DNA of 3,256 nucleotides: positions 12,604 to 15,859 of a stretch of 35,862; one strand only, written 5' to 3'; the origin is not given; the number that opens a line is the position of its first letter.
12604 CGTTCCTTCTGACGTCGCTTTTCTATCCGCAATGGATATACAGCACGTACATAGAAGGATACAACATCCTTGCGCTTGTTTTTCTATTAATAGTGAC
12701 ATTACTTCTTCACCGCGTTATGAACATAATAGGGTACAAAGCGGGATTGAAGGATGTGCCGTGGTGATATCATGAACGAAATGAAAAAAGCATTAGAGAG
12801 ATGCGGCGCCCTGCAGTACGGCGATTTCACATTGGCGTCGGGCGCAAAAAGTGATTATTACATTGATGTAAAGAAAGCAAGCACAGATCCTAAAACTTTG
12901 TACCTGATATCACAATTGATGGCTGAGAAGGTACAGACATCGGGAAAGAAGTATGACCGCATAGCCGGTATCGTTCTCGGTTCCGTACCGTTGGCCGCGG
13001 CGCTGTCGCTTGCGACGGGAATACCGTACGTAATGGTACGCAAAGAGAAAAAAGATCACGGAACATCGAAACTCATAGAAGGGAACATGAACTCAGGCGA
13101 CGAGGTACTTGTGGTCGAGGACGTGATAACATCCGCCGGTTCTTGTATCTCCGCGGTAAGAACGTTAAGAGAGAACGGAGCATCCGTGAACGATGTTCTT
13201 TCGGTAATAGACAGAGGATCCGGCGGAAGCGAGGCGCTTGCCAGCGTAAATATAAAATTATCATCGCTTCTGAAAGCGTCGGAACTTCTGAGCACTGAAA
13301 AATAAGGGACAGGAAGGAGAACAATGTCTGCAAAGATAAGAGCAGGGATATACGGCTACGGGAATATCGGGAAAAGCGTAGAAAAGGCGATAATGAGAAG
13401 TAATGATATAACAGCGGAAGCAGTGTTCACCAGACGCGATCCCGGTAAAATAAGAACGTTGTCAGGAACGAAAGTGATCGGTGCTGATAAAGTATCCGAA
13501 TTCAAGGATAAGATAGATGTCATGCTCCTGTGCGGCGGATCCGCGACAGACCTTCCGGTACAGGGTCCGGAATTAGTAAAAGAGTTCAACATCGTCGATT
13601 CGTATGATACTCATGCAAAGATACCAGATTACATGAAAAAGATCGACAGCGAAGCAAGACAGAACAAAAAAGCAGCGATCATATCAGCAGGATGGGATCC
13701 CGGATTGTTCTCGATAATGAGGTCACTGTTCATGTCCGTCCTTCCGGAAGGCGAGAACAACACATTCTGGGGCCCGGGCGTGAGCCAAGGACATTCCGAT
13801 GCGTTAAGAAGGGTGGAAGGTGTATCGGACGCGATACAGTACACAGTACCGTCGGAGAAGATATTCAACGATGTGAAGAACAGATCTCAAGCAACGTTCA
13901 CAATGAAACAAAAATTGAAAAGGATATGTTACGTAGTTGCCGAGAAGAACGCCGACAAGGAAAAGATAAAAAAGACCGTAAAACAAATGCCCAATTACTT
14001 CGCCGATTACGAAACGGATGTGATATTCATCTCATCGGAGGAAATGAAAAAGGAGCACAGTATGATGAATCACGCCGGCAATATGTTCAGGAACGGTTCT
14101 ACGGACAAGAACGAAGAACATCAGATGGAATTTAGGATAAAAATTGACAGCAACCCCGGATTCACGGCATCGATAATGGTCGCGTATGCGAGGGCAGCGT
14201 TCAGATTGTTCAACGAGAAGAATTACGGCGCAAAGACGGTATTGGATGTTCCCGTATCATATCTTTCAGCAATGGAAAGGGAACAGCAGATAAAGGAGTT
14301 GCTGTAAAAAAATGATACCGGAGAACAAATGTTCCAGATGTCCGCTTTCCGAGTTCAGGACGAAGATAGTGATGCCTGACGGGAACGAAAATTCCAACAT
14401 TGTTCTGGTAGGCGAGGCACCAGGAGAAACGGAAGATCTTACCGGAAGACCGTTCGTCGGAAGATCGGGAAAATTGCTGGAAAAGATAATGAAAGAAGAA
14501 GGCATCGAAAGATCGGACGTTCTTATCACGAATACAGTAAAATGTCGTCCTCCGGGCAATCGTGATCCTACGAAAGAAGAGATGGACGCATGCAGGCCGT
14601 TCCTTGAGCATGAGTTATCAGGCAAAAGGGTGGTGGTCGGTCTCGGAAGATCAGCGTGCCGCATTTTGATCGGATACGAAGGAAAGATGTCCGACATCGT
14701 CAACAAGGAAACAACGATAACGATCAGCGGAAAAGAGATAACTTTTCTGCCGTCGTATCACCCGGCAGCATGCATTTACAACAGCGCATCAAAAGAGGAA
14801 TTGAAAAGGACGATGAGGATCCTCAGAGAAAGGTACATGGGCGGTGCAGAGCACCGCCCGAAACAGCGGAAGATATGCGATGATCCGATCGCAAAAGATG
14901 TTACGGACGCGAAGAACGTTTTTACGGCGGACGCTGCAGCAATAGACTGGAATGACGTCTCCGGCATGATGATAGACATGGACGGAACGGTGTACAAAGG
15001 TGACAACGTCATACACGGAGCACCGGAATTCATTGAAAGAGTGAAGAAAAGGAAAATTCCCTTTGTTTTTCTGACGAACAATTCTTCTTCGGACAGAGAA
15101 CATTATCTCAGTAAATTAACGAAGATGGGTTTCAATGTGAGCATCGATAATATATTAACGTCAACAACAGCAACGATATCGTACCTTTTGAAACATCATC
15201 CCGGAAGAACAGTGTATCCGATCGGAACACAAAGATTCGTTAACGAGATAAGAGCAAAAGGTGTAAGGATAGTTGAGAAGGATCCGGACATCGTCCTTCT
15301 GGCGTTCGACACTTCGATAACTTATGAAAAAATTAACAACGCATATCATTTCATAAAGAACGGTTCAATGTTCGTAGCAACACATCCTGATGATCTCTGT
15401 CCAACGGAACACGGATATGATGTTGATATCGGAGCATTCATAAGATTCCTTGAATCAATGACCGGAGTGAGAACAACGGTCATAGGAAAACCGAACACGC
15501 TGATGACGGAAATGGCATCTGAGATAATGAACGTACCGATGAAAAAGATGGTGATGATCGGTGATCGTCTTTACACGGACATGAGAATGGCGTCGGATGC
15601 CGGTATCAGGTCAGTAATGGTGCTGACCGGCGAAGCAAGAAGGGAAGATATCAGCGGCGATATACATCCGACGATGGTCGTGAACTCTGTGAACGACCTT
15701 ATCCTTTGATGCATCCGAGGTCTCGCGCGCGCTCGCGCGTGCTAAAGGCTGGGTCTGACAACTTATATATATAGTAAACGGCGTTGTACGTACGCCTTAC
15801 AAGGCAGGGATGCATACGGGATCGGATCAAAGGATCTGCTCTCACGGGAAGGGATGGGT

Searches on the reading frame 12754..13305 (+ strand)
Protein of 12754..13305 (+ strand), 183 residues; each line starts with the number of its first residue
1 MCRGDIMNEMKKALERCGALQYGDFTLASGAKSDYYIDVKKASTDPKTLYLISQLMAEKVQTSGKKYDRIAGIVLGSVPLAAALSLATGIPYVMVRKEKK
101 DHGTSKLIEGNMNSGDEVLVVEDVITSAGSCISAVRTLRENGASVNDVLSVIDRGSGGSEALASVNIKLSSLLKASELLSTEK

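Call 7: search_protein_families(library=pfam, proteins=[window:12754-13305:+])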
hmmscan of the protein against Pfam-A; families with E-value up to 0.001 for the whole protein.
window:12754-13305:+ (183 aa): 2 families
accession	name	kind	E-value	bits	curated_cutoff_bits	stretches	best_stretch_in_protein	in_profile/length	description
PF00156.33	Pribosyltran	-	3.8e-12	46.2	26.3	1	46-160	9-132/158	Phosphoribosyl transferase domain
PF14681.12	UPRTase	-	0.00058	19.8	27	1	109-151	115-158/206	Uracil phosphoribosyltransferase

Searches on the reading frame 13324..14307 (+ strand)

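Call 37: search_protein_families(library=pfam, proteins=[window:13324-14307:+], max_evalue=0.00001)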
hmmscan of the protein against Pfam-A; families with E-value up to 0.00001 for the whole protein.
window:13324-14307:+ (327 aa): 1 family
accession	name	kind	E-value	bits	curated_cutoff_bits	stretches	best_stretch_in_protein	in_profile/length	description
PF16654.10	DAPDH_C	-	6e-64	215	30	1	123-276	1-154/154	Diaminopimelic acid dehydrogenase C-terminal domain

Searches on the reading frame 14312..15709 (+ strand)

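Call 37: search_protein_families(library=pfam, proteins=[window:14312-15709:+], max_evalue=0.00001)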
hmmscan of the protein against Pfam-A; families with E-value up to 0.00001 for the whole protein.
window:14312-15709:+ (465 aa): 5 families
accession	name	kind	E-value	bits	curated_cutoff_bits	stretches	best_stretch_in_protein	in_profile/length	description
PF03167.25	UDG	-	2.6e-33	115.5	24.3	1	22-167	2-136/141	Uracil DNA glycosylase superfamily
PF13344.12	Hydrolase_6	-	3.2e-28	98.2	27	1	220-318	2-100/101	Haloacid dehalogenase-like hydrolase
PF13242.12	Hydrolase_like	-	1.4e-20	73.4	22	1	390-463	1-75/75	HAD-hyrolase-like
PF00702.32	Hydrolase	-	9.7e-14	52.6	26.4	1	220-431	5-191/191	haloacid dehalogenase-like hydrolase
PF13419.12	HAD_2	-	5.3e-07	30.4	23.8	0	378-437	120-178/178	Haloacid dehalogenase-like hydrolase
